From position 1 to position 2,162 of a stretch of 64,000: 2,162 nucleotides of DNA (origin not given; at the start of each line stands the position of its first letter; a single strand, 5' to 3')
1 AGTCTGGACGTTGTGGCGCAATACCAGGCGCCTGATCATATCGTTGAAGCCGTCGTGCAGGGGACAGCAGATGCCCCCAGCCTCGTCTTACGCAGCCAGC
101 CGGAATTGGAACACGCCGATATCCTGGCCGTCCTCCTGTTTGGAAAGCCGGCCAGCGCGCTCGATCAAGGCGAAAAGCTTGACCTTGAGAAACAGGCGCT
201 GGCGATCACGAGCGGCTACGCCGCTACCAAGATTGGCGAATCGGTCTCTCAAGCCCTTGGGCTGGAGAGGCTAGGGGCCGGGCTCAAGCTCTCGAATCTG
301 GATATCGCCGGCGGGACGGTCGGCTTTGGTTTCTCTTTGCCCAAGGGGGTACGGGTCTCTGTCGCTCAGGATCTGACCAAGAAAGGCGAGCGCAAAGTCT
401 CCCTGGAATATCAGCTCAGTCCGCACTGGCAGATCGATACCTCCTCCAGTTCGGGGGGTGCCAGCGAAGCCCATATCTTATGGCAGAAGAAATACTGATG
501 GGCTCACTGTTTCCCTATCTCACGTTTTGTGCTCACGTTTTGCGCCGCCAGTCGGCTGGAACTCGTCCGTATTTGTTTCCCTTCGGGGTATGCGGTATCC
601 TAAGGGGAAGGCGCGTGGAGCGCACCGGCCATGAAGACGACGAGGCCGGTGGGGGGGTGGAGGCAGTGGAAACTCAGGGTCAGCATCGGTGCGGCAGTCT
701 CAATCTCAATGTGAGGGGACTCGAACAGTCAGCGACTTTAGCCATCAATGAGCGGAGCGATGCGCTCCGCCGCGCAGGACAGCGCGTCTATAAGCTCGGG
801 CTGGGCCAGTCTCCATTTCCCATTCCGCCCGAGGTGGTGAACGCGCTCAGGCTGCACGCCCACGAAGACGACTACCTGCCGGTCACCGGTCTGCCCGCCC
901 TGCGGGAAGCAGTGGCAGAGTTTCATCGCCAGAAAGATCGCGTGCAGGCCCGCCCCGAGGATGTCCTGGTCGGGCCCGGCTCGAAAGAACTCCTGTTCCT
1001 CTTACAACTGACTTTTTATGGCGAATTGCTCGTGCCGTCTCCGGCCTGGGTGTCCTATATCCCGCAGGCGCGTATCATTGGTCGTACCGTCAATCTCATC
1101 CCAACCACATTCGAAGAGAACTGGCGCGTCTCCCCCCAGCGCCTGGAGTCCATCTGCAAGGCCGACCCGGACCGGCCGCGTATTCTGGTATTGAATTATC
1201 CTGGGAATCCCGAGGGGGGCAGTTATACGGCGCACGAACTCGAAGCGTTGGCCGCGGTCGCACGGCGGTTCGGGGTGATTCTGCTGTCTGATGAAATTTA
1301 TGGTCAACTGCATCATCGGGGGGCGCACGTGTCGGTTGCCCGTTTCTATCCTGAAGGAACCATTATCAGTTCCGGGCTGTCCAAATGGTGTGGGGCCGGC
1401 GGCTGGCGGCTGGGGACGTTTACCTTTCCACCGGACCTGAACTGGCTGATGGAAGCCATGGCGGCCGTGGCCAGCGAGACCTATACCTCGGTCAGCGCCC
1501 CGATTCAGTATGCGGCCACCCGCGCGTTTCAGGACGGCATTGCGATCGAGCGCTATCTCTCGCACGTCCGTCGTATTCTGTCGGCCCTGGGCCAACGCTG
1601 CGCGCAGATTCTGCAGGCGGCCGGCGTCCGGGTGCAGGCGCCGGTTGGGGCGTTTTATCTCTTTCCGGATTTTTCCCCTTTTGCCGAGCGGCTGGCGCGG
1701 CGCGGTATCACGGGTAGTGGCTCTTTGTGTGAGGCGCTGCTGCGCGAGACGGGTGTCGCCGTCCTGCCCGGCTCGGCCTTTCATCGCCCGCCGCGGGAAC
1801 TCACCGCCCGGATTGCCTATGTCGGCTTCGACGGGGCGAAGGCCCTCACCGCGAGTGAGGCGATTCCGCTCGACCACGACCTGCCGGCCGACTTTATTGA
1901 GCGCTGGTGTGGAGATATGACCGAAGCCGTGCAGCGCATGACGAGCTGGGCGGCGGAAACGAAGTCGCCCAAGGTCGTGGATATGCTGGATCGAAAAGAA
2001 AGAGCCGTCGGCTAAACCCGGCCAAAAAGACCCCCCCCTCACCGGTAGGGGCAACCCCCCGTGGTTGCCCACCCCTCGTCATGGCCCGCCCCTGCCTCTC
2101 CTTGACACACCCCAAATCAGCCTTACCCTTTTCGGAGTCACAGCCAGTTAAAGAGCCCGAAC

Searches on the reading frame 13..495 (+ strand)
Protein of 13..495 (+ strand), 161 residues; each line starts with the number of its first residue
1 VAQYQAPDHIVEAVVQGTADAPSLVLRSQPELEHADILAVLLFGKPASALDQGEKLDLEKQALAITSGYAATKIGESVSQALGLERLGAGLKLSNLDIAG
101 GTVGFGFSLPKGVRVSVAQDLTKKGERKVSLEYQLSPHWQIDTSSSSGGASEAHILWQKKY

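Call 33: search_protein_families(library=pfam, proteins=[window:13-495:+], max_evalue=0.001)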
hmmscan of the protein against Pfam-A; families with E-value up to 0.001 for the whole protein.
window:13-495:+ (161 aa): 1 family
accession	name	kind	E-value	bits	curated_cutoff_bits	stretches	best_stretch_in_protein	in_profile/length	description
PF04357.19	TamB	-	1.6e-21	77.4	22.4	1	7-161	220-381/381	TamB, inner membrane protein subunit of TAM complex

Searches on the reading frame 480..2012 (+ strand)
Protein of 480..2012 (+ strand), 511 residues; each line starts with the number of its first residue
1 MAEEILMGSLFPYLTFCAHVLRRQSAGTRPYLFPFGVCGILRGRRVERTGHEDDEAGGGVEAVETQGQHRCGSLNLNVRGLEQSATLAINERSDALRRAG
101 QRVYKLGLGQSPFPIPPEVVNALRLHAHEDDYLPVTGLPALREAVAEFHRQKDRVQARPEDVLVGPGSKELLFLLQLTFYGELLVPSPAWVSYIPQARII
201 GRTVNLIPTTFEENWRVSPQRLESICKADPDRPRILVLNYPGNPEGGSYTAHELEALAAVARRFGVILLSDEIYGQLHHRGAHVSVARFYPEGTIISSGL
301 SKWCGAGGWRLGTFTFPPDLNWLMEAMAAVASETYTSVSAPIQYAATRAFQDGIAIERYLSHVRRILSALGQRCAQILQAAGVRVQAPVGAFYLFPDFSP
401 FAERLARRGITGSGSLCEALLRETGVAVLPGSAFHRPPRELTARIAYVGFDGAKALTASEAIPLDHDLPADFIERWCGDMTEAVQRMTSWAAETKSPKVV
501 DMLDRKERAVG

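Call 33: search_protein_families(library=pfam, proteins=[window:480-2012:+], max_evalue=0.001)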
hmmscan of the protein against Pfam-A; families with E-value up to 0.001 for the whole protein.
window:480-2012:+ (511 aa): 1 family
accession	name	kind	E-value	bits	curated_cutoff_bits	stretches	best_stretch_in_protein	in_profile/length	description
PF00155.27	Aminotran_1_2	-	6.6e-50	170.7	19.7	1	103-440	3-339/361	Aminotransferase class I and II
